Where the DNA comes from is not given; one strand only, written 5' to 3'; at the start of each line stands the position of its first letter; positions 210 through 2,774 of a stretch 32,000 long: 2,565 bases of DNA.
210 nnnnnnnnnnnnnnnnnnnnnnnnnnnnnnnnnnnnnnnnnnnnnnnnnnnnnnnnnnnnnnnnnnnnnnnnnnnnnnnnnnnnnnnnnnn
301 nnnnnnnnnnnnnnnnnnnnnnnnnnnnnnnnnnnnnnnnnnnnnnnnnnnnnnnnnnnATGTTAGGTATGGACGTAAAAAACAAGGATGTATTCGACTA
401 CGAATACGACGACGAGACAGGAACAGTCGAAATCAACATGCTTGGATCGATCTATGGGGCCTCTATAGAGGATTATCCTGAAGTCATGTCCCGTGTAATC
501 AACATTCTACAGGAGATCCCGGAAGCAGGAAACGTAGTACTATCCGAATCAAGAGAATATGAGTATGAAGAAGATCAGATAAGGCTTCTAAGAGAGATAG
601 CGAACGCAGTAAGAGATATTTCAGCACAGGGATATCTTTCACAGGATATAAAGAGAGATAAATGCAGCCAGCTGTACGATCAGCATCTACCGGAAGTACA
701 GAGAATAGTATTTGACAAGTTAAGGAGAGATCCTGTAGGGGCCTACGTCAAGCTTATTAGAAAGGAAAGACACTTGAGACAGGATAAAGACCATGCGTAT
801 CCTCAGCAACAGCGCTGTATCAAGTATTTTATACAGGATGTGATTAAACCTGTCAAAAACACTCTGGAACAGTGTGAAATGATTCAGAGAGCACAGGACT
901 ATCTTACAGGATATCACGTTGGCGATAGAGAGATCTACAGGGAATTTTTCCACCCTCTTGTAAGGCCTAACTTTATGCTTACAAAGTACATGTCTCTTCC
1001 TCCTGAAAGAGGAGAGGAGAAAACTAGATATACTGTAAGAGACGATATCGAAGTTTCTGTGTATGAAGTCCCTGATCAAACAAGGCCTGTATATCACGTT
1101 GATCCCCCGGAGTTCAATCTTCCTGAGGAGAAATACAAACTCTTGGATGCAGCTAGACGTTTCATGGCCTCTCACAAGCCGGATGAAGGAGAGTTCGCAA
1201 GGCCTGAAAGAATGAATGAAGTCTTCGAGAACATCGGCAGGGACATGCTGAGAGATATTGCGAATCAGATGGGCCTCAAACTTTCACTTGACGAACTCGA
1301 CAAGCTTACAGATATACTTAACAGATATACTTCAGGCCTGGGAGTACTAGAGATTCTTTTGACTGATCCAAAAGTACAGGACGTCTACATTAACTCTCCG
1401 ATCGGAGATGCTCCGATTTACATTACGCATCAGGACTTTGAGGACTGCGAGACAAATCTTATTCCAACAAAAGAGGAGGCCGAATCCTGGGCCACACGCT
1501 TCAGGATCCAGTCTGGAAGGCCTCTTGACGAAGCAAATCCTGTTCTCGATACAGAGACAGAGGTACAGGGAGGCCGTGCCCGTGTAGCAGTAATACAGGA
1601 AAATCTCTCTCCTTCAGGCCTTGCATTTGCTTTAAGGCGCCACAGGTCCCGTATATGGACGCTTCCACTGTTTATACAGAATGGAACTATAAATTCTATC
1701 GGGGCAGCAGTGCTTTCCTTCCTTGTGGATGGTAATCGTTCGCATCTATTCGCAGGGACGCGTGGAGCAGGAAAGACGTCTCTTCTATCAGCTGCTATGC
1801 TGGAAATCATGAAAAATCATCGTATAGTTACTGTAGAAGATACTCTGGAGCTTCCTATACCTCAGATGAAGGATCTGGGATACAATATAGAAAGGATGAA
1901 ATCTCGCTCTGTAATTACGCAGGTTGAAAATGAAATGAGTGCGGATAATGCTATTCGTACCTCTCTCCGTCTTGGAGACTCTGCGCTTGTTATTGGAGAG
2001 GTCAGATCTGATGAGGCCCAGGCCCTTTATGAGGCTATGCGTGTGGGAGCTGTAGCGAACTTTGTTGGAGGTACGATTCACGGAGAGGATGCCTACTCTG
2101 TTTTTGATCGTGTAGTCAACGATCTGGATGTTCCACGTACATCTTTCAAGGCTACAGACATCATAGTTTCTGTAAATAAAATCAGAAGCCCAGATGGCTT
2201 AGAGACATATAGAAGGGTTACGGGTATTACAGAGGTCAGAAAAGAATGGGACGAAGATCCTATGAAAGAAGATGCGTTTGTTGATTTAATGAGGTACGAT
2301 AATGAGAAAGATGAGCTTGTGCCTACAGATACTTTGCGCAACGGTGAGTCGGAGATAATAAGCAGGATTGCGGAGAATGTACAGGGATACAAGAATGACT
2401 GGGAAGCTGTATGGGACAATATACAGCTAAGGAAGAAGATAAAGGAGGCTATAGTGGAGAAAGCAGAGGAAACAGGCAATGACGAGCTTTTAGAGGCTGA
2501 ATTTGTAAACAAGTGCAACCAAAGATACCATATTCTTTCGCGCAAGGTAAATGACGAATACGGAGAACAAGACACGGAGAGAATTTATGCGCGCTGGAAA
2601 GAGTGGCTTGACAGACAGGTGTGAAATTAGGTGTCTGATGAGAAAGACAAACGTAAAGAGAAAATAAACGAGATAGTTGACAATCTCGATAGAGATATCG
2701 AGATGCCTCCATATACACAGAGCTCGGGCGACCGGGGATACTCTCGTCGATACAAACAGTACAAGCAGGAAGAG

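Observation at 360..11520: Secretion ATPase and platform followed by at least 12 pilin-like genes: candidate undescribed surface or cell-cell attachment apparatus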

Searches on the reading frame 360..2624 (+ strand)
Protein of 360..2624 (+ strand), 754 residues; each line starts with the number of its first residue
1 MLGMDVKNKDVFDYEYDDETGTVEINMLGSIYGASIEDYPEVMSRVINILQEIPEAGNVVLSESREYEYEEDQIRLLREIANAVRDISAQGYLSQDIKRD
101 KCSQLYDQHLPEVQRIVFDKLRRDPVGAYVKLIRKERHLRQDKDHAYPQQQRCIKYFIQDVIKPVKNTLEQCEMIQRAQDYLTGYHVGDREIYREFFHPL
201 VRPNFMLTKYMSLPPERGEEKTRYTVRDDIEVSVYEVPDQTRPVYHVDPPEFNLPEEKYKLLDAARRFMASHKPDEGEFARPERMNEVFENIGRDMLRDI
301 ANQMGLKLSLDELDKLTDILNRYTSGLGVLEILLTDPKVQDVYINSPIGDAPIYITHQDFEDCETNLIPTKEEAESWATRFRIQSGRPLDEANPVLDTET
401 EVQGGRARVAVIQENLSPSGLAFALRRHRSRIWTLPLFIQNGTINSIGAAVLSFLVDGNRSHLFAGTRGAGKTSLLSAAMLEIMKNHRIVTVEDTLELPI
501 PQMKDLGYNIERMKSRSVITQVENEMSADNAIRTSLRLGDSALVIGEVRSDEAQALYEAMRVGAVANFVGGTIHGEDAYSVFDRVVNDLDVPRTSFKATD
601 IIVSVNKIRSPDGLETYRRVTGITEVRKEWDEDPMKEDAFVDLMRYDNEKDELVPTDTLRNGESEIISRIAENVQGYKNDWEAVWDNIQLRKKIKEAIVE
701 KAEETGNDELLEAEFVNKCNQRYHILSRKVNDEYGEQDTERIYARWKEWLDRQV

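Call 4: search_protein_families(library=pfam, proteins=[window:360-2624:+], max_evalue=0.1)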
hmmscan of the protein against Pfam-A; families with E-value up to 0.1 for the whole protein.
window:360-2624:+ (754 aa): 5 families
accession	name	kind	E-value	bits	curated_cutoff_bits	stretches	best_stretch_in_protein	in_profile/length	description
PF00437.27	T2SSE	-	1.9e-15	56.9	24.9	1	421-586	105-256/370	Type II/IV secretion system protein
PF02964.21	MeMO_Hyd_G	-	0.016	15.7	25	0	528-611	34-115/161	Methane monooxygenase, hydrolase gamma chain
PF13191.12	AAA_16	-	0.021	15.8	32.6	1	461-561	26-121/167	AAA ATPase domain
PF12775.13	AAA_7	-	0.033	14.2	25.8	0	450-487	24-60/181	P-loop containing dynein motor region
PF04851.21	ResIII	-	0.051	13.9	22.5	0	452-514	16-77/164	Type III restriction enzyme, res subunit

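Call 8: find_related_loci(query=window:360-2624:+, collection=genome_contigs, flank=10000)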
Query window:360-2624:+ (754 aa) in genome_contigs; peptide patterns used: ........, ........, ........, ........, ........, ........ (x = any residue, [..] = any of these).
94 stretches matched a pattern; 54 encode a relative of the query (tblastn E <= 1e-3); 53 distinct loci.
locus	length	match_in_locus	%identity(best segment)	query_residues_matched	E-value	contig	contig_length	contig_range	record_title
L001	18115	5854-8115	93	1-754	0e+0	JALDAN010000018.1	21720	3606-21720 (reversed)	MAG: Candidatus Nanohalarchaeota archaeon isolate NHA29 k141_198127_length_21720_cov_28.2137, whole genome shotgun seque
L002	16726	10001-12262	90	1-754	0e+0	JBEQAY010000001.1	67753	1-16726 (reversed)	MAG: Candidatus Nanohaloarchaea archaeon isolate 04_S200.metabat_sspec.014_sub NODE_35_length_67753_cov_83.105211, whole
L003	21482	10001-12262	81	1-754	0e+0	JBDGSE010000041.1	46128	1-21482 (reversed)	MAG: Candidatus Nanohaloarchaea archaeon isolate DAL-WCL_22_54C1R DAL-WCL_22_54C1R_41, whole genome shotgun sequence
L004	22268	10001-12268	79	1-754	0e+0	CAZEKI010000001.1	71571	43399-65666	MAG TPA_asm: uncultured archaeon isolate binchicken_co207_324 genome assembly, contig: NODE_145_length_71571_cov_5.45903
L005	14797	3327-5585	79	4-754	0e+0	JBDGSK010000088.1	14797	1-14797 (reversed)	MAG: Candidatus Nanohaloarchaea archaeon isolate DAL-WCL_22_74C2R DAL-WCL_22_74C2R_88, whole genome shotgun sequence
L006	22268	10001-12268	78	1-754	0e+0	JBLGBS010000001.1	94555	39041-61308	MAG: Candidatus Nanohaloarchaea archaeon isolate 3300055293_45 Ga0535675_0000066, whole genome shotgun sequence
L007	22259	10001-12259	78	1-754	0e+0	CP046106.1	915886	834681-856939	Candidatus Nanohaloarchaea archaeon strain M3_22 chromosome, complete genome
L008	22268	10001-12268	78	1-754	0e+0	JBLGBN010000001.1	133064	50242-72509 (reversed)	MAG: Candidatus Nanohaloarchaea archaeon isolate 3300055293_58 Ga0535675_0000041, whole genome shotgun sequence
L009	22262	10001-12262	77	1-754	0e+0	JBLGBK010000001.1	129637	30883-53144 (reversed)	MAG: Colwellia polaris isolate 3300055293_71 Ga0535675_0000044, whole genome shotgun sequence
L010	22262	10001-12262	77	1-754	0e+0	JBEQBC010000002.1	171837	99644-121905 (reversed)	MAG: Candidatus Nanohaloarchaea archaeon isolate 04_S200.metabat2_refined.015 NODE_5_length_171837_cov_46.953701, whole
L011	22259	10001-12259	76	4-754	0e+0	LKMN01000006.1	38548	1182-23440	MAG: Nanohaloarchaea archaeon B1-Br10_U2g1 LB-BRINE-C147, whole genome shotgun sequence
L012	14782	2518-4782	77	1-754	0e+0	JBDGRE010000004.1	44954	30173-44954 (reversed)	MAG: Candidatus Nanohaloarchaea archaeon isolate DAL-Ass_40_79C3R DAL-Ass_40_79C3R_4, whole genome shotgun sequence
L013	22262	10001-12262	77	1-753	0e+0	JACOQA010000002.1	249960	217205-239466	MAG: Candidatus Nanohaloarchaea archaeon isolate MAG_AT22 2, whole genome shotgun sequence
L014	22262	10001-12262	77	1-753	0e+0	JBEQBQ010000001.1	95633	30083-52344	MAG: Candidatus Nanohaloarchaea archaeon isolate 04_S200.semibin_refined.147 NODE_18_length_95633_cov_2.128830, whole ge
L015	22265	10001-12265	76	1-754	0e+0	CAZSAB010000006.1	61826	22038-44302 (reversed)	MAG TPA_asm: uncultured archaeon isolate SRP090399_co2_41 genome assembly, contig: NODE_81_length_61826_cov_7.566382, wh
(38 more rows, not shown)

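Call 22: search_protein_families(library=ncbifam, proteins=[window:360-2624:+], max_evalue=0.1)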
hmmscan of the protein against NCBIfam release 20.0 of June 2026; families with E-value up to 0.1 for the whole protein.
window:360-2624:+ (754 aa): 13 families
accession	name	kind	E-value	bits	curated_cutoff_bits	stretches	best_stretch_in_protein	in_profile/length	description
NF058587.1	archaellum_moto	equivalog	3.4e-41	141.6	550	1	223-701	33-502/527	archaellum flagellar ATPase motor FlaI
TIGR03819.1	heli_sec_ATPase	hypoth_equivalog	3.5e-36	125.1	373.15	1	300-585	25-297/340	TadA family conjugal transfer-associated ATPase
NF053672.1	bindosome_BasE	exception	1.8e-17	63.3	1000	1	328-700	139-495/512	bindosome assembly system ATPase subunit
TIGR02782.1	TrbB_P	equivalog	3.1e-17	62.8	304.55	1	374-627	54-294/303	P-type conjugative transfer ATPase TrbB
TIGR02788.1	VirB11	equivalog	7.8e-15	54.7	249.95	1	462-587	147-264/308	P-type DNA transfer ATPase VirB11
NF010469.0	PRK13894.1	subfamily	3e-13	49.8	508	1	375-586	68-265/320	conjugal transfer ATPase TrbB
NF010425.0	PRK13851.1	equivalog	1.7e-11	43.6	461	1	451-585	154-280/344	type IV secretion system protein VirB11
NF041000.1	ATPase_ComGA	equivalog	2.2e-10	40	300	1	462-606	131-262/267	competence type IV pilus ATPase ComGA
NF010407.0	PRK13833.1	subfamily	1.4e-09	37.9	499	1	419-606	104-286/323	conjugal transfer protein TrbB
NF010475.0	PRK13900.1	equivalog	5.8e-08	32.2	389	1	459-565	160-261/333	type IV secretion system ATPase VirB11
TIGR01420.1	pilT_fam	subfamily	9.5e-08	31.6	319.1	1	351-587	24-241/343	PilT/PilU family type 4a pilus ATPase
TIGR02525.1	plasmid_TraJ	equivalog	1.9e-05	23.8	368.3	1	462-588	152-272/372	plasmid transfer ATPase TraJ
NF052589.1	ArlH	equivalog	0.002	17.9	215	0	463-513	24-77/229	archaellum protein ArlH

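Call 23: search_solved_structures(query=window:360-2624:+, max_evalue=0.001)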
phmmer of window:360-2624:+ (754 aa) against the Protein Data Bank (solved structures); distinct sequences matched with E-value up to 0.001: 11.
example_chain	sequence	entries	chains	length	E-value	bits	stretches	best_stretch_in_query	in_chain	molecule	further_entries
2oap_1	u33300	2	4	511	9.1e-27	96.7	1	319-651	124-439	Type II secretion system protein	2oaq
4ii7_A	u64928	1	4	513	4.5e-21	77.9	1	325-701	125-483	FlaI ATPase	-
4ihq_A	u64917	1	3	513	3.1e-20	75.2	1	325-701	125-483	FlaI ATPase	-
8rkd_E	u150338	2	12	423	7e-18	67.4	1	294-648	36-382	Pilus assembly ATPase CpaF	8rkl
8rjf_A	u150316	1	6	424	7e-18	67.4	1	294-648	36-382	Pilus assembly ATPase CpaF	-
9e24_A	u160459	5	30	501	1.2e-17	66.6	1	294-647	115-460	CpaF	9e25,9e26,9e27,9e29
2gza_A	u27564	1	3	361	1.1e-05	27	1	458-564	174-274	Type IV secretion system protein VirB11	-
6bge_A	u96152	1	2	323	1.4e-05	26.7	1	392-587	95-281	VirB11-like protein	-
1g6o_A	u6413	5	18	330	1.5e-05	26.6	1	392-587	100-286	CAG-ALPHA | virB11 homolog | Cag-alfa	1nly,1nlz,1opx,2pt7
3jvu_A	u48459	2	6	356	3.4e-05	25.4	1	463-589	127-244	Twitching mobility protein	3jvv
2eyu_A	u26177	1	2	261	0.00028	22.4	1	463-588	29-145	twitching motility protein PilT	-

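Call 24: find_encoding_contigs(protein=window:360-2624:+, flank=10000, max_places=3)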
Protein window:360-2624:+ (754 aa): no gene with exactly this product is on record in the collection.

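Call 68: search_protein_families(library=pfam, proteins=[L001:5392-5820:-, L001:4483-5334:-, L001:3062-3319:+, L001:3324-3947:+, L001:3960-4448:+, L001:540-2807:+, L007:5505-6971:+, L007:2487-4886:+, L007:4941-5462:+], max_evalue=0.01)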
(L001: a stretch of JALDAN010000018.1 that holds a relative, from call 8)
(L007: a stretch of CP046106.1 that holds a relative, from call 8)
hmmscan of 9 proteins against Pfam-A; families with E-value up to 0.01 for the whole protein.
L001:5392-5820:- (142 aa): 14 families
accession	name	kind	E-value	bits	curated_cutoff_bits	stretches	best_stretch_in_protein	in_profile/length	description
PF07888.16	CALCOCO1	-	0.00032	20.2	36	1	13-127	88-201/496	Calcium binding and coiled-coil domain (CALCOCO1) like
PF06825.17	HSBP1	-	0.0006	20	28.6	0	4-32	19-47/51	Heat shock factor binding protein 1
PF20667.3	Sec10_N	-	0.0014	19.2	27.4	0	9-101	14-104/118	Exocyst complex component Sec10, N-terminal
PF04513.17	Baculo_PEP_C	-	0.0017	18.8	38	1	8-96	48-137/140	Baculovirus polyhedron envelope protein, PEP, C terminus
PF05531.17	NPV_P10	-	0.0019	19.1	29.8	0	27-78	12-62/75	Nucleopolyhedrovirus P10 protein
PF00038.26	Filament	-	0.0019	18.3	40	1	9-133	8-132/313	Intermediate filament protein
PF23991.1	DUF7310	-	0.0022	18.9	40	0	10-40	28-58/83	Coiled-coil region of unknown function (DUF7310)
PF11690.13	DUF3287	-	0.0046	17.2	27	0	40-94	51-104/121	Protein of unknown function (DUF3287)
PF01920.25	Prefoldin_2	-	0.0054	17.1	27.6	0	2-46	59-103/106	Prefoldin subunit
PF12795.12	MscS_porin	-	0.0058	16.7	34.4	0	12-83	37-110/238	Mechanosensitive ion channel porin domain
PF19220.6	Rod_CreS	-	0.0059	16.1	100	0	4-47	138-181/359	Crescentin, rod domain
PF08954.16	Trimer_CC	-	0.0068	16.4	27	0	24-38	24-38/52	Trimerisation motif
PF10805.13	DUF2730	-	0.0077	16.8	24.9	0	3-35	32-63/102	Protein of unknown function (DUF2730)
PF04728.18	LPP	-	0.0086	16.8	29.1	0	14-44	2-32/53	Lipoprotein leucine-zipper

L001:4483-5334:- (283 aa): 4 families
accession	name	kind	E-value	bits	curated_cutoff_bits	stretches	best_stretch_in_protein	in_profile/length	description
PF06825.17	HSBP1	-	0.00024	21.3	28.6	0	163-198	8-40/51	Heat shock factor binding protein 1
PF23991.1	DUF7310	-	0.00048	21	40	0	201-245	21-64/83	Coiled-coil region of unknown function (DUF7310)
PF10186.14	ATG14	-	0.0055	16.3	33.2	1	137-269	25-153/347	Vacuolar sorting 38 and autophagy-related subunit 14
PF05377.16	FlaC_arch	-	0.0074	17.1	27.8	0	211-247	1-40/55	Flagella accessory protein C (FlaC)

L001:3062-3319:+ (85 aa): 0 families

L001:3324-3947:+ (207 aa): 0 families

L001:3960-4448:+ (162 aa): 0 families

L001:540-2807:+ (755 aa): 0 families

L007:5505-6971:+ (488 aa): 0 families

L007:2487-4886:+ (799 aa): 1 family
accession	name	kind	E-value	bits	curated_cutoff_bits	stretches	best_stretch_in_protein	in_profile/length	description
PF00995.28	Sec1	-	0.00077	19.2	30.7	1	736-798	268-327/575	Sec1 family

L007:4941-5462:+ (173 aa): 8 families
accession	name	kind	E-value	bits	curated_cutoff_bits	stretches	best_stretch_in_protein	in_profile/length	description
PF04108.17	ATG17_like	-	0.00023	21.2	43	1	4-153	134-261/355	Autophagy protein ATG17-like domain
PF09177.16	STX6_10_61_N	-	0.00079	20.4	29.4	1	86-160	20-93/99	Syntaxin 6/10/61, N-terminal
PF25610.1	HR1_TOCA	-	0.0039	17.9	27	1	105-169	17-83/90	TOCA family HR1 domain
PF16454.10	PI3K_P85_iSH2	-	0.0039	17.2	31.5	1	101-167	10-76/161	Phosphatidylinositol 3-kinase regulatory subunit P85 inter-SH2 domain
PF17107.11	SesA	-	0.004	17.7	26.3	0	87-164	5-75/122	N-terminal domain on NACHT_NTPase and P-loop NTPases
PF12325.13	TMF_TATA_bd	-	0.0044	17.6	29.1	1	90-151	46-107/115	TATA element modulatory factor 1 TATA binding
PF07160.18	SKA1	-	0.0069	16.7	29.6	0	8-53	37-82/243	Spindle and kinetochore-associated protein 1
PF10473.14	CENP-F_leu_zip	-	0.0074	16.8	34.5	0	107-160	16-70/140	Leucine-rich repeats of kinetochore protein Cenp-F/LEK1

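Call 73: search_dna_similar(query=window:360-2624:+, collection=plasmids, mode=protein, max_rows=12)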
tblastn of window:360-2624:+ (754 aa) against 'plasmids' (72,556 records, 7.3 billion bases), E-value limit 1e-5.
Records with a match: 1483; places in all: 1558; records where one place covers at least 80% of the query: 0.
Best place of each record, by identity: <60% 1483.
By first word of the organism name: Rhizobium 229; Ralstonia 140; Streptomyces 135; Sinorhizobium 119; Xanthomonas 100; Vibrio 84; Pseudosulfitobacter 73; Escherichia 70; Bacillus 38; Agrobacterium 33; and 139 more.
By predicted mobility (MOB-suite, as given by PLSDB): non-mobilizable 594; conjugative 572; mobilizable 317.
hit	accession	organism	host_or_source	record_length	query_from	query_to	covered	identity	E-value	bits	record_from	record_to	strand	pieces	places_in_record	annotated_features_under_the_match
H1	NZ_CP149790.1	Haloterrigena sp. KLK7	cell culture,salt lake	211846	318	679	48%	40.2%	6e-62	234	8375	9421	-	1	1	type II/IV secretion system ATPase subunit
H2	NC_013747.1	Haloterrigena turkmenica DSM 5511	-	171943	318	607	38%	44.7%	6e-62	234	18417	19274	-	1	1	type II/IV secretion system ATPase subunit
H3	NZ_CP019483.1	Sinorhizobium meliloti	alfalfa,whole organism,alfalfa nodule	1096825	219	654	58%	27.0%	1e-19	102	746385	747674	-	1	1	record has no annotation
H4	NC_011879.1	Pseudarthrobacter chlorophenolicus A6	-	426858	236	641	54%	25.7%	5e-13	81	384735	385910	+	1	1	CpaF family protein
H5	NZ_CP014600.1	Salipiger sp. CCB-MM3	mangrove soil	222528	286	626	45%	28.9%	1e-21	108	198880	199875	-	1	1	CpaF family protein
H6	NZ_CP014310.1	Burkholderia sp. PAMC 26561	single cell,lichen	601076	296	647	47%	28.0%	5e-15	87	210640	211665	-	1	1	CpaF family protein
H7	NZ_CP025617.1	Micrococcus luteus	whole organism,air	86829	283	655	49%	26.4%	7e-12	77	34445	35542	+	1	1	ATPase, T2SS/T4P/T4SS family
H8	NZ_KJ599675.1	Micrococcus sp. A7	-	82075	283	655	49%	26.4%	7e-12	77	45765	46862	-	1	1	ATPase, T2SS/T4P/T4SS family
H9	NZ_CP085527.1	Sinorhizobium meliloti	Medicago,cell culture,lupulina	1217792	301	654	47%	27.7%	3e-20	104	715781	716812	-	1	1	none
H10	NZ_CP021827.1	Sinorhizobium meliloti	Medicago truncatula,Single Cell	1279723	301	654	47%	27.7%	3e-20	104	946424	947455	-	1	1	record has no annotation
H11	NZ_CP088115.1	Sinorhizobium meliloti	cell culture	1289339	301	654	47%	27.7%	3e-20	104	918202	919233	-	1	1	none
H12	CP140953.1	Sinorhizobium meliloti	Medicago lupulina,whole organism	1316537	301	654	47%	27.7%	3e-20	104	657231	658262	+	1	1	CpaF family protein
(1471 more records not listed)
